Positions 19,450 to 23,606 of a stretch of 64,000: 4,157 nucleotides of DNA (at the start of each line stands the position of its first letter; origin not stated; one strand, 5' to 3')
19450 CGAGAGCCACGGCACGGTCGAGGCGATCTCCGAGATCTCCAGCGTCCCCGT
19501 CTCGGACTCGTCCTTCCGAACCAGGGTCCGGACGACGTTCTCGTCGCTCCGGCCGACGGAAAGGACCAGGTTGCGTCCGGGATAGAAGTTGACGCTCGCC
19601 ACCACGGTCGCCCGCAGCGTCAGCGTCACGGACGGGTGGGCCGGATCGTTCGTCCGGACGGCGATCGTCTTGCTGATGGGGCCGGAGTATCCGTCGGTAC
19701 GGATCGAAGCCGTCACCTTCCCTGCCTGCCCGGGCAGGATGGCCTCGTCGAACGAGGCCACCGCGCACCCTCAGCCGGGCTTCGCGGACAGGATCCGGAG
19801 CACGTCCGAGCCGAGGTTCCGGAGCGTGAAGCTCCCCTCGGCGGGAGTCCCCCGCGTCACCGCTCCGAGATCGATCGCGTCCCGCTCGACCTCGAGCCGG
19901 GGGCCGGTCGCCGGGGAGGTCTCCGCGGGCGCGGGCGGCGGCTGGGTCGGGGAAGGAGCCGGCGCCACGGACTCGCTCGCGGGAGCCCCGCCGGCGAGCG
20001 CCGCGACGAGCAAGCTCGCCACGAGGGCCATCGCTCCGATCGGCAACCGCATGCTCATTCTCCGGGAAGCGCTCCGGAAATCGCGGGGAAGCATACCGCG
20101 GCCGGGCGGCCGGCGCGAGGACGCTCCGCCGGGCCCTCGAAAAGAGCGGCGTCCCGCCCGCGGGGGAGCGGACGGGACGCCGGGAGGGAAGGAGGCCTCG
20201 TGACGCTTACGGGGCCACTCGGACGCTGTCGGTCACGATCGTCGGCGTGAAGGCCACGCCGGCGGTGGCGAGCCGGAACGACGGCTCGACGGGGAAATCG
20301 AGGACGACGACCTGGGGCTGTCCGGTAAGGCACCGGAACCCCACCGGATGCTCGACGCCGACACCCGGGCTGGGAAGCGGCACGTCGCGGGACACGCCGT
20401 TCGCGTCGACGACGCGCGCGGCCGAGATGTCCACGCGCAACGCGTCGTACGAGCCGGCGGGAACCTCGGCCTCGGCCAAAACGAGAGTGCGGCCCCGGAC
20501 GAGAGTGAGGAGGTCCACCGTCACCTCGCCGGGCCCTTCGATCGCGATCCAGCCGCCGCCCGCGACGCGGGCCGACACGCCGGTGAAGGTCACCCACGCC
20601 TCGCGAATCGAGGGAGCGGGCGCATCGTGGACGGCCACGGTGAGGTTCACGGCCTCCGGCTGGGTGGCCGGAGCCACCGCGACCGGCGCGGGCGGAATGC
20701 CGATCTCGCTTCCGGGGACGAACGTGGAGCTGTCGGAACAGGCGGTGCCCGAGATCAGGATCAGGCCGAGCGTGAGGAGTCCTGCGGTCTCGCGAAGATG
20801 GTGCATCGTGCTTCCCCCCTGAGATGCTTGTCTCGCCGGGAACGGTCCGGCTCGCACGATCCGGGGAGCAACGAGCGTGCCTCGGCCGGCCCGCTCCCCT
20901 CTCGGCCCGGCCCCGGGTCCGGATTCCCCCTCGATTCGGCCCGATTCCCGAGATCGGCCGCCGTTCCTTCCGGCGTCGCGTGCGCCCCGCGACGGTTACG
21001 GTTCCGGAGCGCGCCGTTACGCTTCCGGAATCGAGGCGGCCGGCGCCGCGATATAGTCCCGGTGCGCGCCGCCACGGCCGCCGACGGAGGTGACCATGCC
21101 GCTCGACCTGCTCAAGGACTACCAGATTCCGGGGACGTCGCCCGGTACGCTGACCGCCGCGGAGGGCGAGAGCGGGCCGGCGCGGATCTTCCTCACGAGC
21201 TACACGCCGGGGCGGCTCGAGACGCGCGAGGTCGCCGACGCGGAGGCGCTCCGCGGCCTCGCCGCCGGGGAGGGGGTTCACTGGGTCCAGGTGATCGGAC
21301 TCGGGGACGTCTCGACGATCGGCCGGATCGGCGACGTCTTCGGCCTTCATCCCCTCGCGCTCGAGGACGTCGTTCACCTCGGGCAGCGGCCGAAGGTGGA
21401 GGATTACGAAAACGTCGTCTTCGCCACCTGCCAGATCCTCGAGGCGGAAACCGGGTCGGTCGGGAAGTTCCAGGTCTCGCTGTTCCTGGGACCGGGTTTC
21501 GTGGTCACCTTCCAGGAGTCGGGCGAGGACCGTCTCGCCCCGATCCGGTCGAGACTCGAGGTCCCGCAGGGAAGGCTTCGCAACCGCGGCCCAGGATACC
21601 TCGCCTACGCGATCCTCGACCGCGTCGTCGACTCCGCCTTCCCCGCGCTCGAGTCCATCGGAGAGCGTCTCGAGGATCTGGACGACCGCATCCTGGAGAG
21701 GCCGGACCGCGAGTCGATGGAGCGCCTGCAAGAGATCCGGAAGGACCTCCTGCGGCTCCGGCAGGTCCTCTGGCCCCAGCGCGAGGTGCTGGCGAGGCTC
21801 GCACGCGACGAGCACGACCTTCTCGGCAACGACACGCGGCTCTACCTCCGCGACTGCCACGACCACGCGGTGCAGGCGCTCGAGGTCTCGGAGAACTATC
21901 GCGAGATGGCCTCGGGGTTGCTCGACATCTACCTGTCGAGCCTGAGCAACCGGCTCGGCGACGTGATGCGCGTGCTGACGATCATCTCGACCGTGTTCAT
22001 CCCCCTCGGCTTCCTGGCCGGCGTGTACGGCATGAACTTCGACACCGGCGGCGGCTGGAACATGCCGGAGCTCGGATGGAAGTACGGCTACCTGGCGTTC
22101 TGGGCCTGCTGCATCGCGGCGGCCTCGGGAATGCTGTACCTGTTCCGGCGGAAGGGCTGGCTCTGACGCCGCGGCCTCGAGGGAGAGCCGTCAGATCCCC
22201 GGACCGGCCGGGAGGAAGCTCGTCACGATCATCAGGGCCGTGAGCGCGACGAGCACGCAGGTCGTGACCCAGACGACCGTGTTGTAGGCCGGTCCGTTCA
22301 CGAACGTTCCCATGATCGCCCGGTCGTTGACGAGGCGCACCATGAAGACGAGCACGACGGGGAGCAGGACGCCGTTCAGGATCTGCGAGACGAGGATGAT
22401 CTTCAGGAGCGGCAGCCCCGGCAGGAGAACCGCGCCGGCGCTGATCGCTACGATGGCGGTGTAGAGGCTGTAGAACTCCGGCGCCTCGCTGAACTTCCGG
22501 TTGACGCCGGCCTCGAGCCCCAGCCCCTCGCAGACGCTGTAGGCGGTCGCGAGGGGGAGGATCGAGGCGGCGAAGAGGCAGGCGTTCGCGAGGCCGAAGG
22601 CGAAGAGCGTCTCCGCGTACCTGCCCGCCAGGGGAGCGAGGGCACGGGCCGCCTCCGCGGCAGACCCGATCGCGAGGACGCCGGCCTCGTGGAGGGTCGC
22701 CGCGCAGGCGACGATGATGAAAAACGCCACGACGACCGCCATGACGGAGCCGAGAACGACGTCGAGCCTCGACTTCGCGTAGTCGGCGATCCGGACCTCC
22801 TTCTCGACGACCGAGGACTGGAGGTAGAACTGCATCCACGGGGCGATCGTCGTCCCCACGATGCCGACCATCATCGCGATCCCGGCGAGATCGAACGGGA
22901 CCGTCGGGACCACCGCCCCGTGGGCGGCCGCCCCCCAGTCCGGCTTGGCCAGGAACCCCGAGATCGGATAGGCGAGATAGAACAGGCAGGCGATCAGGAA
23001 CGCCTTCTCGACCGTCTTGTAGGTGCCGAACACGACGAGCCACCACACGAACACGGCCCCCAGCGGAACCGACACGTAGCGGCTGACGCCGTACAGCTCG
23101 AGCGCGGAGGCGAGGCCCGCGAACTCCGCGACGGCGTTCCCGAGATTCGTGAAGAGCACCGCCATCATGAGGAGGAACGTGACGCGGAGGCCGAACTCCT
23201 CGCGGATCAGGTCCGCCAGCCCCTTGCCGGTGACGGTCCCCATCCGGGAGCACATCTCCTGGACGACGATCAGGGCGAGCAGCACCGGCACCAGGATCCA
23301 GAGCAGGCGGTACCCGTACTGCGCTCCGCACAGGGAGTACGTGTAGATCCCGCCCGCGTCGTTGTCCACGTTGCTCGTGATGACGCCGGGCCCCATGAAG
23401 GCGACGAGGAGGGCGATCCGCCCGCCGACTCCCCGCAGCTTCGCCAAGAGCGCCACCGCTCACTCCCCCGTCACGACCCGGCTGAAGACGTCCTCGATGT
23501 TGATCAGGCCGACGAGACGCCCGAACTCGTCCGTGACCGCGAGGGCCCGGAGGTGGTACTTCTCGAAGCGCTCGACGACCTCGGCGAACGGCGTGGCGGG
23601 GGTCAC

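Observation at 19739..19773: In-frame TGA at the first conserved Cys of a DUF1573 domain, followed by a SECIS-like hairpin: candidate new selenoprotein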

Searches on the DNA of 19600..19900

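Call 8: search_rna_families(source=window, start=19600, end=19900, threshold=evalue, max_evalue=10)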
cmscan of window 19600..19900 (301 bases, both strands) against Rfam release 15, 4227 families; matches with E-value up to 10: 5.
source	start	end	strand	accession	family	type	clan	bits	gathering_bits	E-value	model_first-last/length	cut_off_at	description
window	19705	19777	-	RF02989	gntR-DTE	Gene; sRNA;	-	18.1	63.6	0.41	1-119/119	no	gntR-DTE RNA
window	19728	19780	+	RF00305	snoZ248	Gene; snRNA; snoRNA; CD-box;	-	15.7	120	1.9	1-137/137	no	Small nucleolar RNA Z248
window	19764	19821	-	RF03847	mir-1538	Gene; miRNA;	-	14.4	78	4.3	1-58/58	no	mir-1538 microRNA precursor family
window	19807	19843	-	RF03994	mir-7558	Gene; miRNA;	-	14.1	80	6.4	1-51/51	no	mir-7558 microRNA precursor family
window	19707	19775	-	RF01947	KCNQ1OT1_2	Gene; lncRNA;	-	13.7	80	4.1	1-196/196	no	KCNQ1 overlapping transcript 1 conserved region 2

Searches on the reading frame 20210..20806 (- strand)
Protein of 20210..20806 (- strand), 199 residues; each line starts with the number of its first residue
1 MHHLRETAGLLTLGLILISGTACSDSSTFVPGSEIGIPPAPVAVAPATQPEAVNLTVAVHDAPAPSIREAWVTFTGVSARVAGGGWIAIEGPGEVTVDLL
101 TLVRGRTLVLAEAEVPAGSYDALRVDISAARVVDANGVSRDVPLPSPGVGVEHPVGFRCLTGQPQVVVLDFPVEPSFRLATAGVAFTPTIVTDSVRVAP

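Call 45: search_protein_families(library=pfam, proteins=[window:20210-20806:-], max_evalue=0.00001)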
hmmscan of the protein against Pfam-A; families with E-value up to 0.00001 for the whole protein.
window:20210-20806:- (199 aa): 1 family
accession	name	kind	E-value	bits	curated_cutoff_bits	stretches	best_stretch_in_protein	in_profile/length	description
PF14321.11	DUF4382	-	2.3e-16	60.7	25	1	55-179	4-125/136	Domain of unknown function (DUF4382)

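Call 52: search_protein_families(library=ncbifam, proteins=[window:20210-20806:-], max_evalue=0.01)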
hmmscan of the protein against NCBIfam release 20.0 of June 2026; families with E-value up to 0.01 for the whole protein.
window:20210-20806:- (199 aa): 0 families

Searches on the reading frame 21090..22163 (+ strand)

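Call 45: search_protein_families(library=pfam, proteins=[window:21090-22163:+], max_evalue=0.00001)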
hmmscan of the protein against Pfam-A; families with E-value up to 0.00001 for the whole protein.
window:21090-22163:+ (358 aa): 1 family
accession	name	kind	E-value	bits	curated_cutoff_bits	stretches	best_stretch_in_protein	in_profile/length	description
PF01544.23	CorA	-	6.2e-66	223.1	27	1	63-354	4-292/292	CorA-like Mg2+ transporter protein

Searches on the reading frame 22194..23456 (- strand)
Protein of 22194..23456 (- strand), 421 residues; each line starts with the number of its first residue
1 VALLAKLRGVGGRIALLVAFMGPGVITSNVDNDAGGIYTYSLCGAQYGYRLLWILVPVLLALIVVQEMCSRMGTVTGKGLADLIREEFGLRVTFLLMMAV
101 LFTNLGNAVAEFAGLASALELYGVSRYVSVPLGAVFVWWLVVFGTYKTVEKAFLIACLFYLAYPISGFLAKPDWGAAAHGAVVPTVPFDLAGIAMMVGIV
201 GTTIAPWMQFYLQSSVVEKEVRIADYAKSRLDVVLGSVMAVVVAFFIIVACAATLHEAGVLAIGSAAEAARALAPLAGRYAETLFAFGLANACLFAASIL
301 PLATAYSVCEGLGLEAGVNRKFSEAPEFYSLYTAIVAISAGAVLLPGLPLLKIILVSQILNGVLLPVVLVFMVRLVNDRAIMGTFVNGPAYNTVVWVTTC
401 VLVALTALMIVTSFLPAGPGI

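Call 45: search_protein_families(library=pfam, proteins=[window:22194-23456:-], max_evalue=0.00001)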
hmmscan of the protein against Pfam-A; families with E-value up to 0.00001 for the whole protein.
window:22194-23456:- (421 aa): 1 family
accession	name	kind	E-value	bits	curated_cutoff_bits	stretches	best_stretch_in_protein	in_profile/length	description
PF01566.24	Nramp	-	1.4e-94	317.5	29.8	1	38-388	2-356/357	Natural resistance-associated macrophage protein-like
